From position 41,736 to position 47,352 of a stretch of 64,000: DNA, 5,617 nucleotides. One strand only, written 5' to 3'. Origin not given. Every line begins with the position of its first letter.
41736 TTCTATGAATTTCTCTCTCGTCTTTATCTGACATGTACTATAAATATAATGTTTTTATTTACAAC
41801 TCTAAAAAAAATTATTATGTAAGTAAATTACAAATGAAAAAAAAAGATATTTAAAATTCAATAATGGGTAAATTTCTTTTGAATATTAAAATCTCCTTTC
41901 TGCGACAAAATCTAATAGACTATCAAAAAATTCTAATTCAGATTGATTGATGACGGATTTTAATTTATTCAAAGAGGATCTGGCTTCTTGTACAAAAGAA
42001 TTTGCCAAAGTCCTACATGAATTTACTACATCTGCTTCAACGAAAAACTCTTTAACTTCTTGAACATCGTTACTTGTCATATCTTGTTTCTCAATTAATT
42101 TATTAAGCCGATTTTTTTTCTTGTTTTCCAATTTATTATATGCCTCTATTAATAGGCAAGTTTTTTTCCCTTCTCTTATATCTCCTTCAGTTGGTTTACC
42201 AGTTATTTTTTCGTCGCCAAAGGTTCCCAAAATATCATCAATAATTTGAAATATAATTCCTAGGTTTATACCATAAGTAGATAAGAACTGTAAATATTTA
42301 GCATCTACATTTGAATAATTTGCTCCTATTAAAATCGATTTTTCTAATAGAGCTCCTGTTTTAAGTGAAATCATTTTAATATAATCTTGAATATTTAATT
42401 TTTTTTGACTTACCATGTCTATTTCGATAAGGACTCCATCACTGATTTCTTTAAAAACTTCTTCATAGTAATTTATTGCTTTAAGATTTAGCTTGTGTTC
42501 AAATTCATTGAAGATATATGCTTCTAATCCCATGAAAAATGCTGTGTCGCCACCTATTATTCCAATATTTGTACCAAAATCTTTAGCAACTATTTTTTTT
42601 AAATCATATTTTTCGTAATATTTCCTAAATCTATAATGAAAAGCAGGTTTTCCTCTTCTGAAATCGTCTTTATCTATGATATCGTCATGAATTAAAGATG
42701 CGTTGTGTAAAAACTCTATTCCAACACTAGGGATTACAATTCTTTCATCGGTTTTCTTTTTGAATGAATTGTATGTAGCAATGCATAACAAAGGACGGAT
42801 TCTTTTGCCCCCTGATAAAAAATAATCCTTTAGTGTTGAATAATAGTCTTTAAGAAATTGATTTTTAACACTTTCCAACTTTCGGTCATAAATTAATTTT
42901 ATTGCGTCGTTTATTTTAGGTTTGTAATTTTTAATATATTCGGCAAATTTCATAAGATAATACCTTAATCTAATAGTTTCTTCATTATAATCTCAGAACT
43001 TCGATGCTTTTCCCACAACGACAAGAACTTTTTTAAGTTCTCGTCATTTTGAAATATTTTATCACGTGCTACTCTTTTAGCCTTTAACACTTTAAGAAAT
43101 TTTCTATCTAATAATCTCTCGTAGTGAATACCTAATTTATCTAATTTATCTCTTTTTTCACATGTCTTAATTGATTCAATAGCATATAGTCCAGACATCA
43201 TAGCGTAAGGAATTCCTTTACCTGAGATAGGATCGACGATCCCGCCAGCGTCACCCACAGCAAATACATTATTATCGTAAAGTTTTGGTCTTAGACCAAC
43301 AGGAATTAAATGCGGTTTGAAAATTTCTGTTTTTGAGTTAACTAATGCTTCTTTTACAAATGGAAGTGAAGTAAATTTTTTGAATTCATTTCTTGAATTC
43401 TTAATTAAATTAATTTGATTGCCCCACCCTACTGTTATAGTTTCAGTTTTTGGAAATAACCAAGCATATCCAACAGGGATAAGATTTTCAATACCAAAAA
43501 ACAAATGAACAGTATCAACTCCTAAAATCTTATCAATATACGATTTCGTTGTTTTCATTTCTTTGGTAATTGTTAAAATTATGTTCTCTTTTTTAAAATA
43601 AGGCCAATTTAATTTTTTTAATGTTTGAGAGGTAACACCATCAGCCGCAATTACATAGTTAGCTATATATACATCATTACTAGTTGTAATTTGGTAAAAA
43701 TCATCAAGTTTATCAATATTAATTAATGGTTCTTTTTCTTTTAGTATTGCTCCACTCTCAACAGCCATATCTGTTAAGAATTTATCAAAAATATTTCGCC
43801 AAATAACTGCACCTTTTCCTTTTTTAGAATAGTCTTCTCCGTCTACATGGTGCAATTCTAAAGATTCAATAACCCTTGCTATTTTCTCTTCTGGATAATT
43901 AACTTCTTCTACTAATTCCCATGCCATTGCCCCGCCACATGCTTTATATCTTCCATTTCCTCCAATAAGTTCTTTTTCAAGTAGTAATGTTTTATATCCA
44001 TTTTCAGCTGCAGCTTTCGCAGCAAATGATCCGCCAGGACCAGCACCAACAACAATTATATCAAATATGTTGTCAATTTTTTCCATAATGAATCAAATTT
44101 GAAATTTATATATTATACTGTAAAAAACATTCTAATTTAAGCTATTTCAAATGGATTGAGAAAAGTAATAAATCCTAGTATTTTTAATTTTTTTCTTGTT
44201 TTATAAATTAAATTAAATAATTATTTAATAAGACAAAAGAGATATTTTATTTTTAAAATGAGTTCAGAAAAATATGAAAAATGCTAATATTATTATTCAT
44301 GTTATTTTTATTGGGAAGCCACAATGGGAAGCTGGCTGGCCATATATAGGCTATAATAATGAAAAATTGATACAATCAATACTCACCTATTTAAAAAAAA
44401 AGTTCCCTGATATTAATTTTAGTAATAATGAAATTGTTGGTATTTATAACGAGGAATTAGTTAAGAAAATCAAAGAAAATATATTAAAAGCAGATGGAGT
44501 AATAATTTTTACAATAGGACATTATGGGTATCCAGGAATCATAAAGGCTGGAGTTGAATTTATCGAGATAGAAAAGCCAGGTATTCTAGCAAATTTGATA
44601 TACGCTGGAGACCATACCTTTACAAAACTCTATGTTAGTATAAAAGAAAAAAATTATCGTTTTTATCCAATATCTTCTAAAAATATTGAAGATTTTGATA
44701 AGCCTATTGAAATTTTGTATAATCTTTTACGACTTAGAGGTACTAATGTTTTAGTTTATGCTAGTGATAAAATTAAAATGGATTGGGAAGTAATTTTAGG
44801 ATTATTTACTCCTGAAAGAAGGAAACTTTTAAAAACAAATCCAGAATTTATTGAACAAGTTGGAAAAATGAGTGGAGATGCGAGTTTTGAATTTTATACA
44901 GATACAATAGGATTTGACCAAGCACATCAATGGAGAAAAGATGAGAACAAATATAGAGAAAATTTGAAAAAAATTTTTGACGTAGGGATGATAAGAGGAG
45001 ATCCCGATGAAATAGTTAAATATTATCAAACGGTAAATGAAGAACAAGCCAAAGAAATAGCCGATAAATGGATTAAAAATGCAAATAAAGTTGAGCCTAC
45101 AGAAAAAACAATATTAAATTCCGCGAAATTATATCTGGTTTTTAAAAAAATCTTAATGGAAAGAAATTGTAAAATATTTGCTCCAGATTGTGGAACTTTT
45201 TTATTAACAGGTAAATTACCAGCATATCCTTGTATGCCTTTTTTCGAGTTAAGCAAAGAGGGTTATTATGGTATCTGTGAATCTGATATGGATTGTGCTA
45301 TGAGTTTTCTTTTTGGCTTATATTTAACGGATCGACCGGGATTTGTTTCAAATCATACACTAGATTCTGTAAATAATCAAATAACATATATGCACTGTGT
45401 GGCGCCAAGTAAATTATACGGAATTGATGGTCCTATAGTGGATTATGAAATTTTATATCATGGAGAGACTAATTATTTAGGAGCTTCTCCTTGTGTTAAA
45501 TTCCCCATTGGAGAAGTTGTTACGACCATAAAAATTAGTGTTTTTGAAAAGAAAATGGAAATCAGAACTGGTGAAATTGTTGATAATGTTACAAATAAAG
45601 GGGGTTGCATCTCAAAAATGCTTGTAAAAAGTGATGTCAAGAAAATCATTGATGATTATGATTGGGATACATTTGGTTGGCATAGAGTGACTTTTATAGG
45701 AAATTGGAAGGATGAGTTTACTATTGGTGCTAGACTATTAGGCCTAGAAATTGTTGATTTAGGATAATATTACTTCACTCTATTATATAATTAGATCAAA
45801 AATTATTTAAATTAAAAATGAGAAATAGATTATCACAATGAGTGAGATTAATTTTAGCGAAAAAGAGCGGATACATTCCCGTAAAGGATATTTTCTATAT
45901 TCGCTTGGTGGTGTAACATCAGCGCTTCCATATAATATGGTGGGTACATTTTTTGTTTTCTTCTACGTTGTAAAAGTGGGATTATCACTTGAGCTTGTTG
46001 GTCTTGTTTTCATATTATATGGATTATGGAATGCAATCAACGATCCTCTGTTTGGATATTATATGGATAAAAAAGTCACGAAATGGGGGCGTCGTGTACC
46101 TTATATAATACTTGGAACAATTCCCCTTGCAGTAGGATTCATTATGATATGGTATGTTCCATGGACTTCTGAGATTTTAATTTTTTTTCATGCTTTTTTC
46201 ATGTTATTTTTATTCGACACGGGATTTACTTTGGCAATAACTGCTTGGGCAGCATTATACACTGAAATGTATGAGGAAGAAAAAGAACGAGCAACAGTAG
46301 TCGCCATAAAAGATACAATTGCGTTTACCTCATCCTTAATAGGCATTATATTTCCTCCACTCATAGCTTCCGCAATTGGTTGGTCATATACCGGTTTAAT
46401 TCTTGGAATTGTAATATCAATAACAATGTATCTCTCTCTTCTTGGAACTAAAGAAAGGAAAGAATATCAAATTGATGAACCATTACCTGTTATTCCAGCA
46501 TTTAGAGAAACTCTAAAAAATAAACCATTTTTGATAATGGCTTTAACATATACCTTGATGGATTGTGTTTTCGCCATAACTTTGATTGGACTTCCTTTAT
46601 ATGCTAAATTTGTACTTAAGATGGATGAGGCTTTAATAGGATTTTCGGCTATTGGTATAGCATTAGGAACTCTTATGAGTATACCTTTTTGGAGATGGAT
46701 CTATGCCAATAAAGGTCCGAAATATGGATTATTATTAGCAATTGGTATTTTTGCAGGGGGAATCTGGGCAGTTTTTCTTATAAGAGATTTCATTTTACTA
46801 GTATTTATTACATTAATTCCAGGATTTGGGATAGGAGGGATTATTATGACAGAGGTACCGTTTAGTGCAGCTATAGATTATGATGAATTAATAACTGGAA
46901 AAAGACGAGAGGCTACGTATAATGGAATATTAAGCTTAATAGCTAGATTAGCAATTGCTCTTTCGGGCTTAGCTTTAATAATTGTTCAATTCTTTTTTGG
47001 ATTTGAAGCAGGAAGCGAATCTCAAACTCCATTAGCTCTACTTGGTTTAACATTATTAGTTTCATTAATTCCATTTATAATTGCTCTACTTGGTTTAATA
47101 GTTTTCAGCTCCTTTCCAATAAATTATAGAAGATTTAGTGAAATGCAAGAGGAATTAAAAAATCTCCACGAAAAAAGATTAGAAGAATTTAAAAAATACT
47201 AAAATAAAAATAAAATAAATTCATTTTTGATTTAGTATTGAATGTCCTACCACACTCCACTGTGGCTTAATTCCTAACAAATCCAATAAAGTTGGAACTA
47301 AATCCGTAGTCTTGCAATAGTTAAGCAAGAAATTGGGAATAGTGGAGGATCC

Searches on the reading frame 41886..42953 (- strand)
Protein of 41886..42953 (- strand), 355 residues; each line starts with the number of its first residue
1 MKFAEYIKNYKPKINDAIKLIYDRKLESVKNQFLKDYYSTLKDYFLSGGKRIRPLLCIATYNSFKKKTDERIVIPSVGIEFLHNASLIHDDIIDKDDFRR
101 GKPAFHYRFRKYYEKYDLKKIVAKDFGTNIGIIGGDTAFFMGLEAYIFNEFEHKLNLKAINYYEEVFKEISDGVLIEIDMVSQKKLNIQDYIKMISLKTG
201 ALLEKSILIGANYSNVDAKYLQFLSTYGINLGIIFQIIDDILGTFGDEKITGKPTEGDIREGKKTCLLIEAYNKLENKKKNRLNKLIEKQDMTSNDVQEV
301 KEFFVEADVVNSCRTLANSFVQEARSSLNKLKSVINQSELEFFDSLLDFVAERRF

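Call 98: search_protein_families(library=pfam, proteins=[window:41886-42953:-], max_evalue=0.0001)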
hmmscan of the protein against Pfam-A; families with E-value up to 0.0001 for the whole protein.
window:41886-42953:- (355 aa): 1 family
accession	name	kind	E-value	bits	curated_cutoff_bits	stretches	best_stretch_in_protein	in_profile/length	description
PF00348.22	polyprenyl_synt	-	7.2e-56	189.6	27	1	40-301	6-248/251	Polyprenyl synthetase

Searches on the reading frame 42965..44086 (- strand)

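Call 99: search_protein_families(library=pfam, proteins=[window:42965-44086:-], max_evalue=0.0001)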
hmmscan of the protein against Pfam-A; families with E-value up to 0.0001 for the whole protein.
window:42965-44086:- (373 aa): 12 families
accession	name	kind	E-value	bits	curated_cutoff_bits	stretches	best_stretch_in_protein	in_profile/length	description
PF01494.25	FAD_binding_3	-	3.7e-08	33.4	22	0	142-298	150-310/349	FAD binding domain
PF12831.13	FAD_oxidored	-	4.8e-08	33.1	27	1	9-55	1-48/416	FAD dependent oxidoreductase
PF01134.28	GIDA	-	1e-06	28.5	22.1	1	9-102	1-94/391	Glucose inhibited division protein A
PF01266.30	DAO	-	1.9e-06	28.1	27.9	0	9-56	1-49/353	FAD dependent oxidoreductase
PF13738.12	Pyr_redox_3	-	4.2e-06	26.7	30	0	114-151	97-134/305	Pyridine nucleotide-disulphide oxidoreductase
PF13450.12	NAD_binding_8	-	2.2e-05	25.1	21.9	1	12-46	1-36/68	NAD(P)-binding Rossmann-like domain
PF01946.23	Thi4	-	2.6e-05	24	26.2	1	8-59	18-68/235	Thi4 family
PF07992.20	Pyr_redox_2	-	3e-05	24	26.1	1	8-63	1-53/291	Pyridine nucleotide-disulphide oxidoreductase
PF04820.20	Trp_halogenase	-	4.1e-05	23.1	21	0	262-305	310-352/458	Tryptophan halogenase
PF22578.2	GGR_cat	-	5.1e-05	23.5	27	0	190-238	17-67/88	Geranylgeranyl reductase catalytic domain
PF00890.30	FAD_binding_2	-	6.4e-05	22.7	20.4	1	9-53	1-44/414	FAD binding domain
PF03486.20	HI0933_like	-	6.7e-05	22.9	50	0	9-39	2-32/244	HI0933-like protein Rossmann domain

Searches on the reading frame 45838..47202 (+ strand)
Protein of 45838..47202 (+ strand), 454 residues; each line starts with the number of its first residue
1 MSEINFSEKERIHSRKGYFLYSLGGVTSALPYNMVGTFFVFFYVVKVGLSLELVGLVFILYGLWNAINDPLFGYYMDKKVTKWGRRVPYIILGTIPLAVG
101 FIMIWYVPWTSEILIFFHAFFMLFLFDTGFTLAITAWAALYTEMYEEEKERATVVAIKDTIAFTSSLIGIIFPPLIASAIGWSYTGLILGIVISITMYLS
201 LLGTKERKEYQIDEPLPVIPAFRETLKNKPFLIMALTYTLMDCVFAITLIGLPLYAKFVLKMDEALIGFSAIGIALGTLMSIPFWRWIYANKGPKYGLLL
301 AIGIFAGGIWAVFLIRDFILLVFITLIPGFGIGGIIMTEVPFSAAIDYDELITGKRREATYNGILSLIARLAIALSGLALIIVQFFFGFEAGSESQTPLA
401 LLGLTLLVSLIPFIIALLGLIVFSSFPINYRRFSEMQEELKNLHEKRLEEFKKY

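Call 99: search_protein_families(library=pfam, proteins=[window:45838-47202:+], max_evalue=0.0001)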
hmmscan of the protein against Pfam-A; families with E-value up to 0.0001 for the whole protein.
window:45838-47202:+ (454 aa): 2 families
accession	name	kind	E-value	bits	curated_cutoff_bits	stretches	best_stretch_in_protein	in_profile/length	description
PF13347.12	MFS_2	-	1.7e-62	211.8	27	1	21-429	2-426/427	MFS/sugar transport protein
PF07690.21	MFS_1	-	4.1e-26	92.1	33.4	1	23-376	3-346/347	Major Facilitator Superfamily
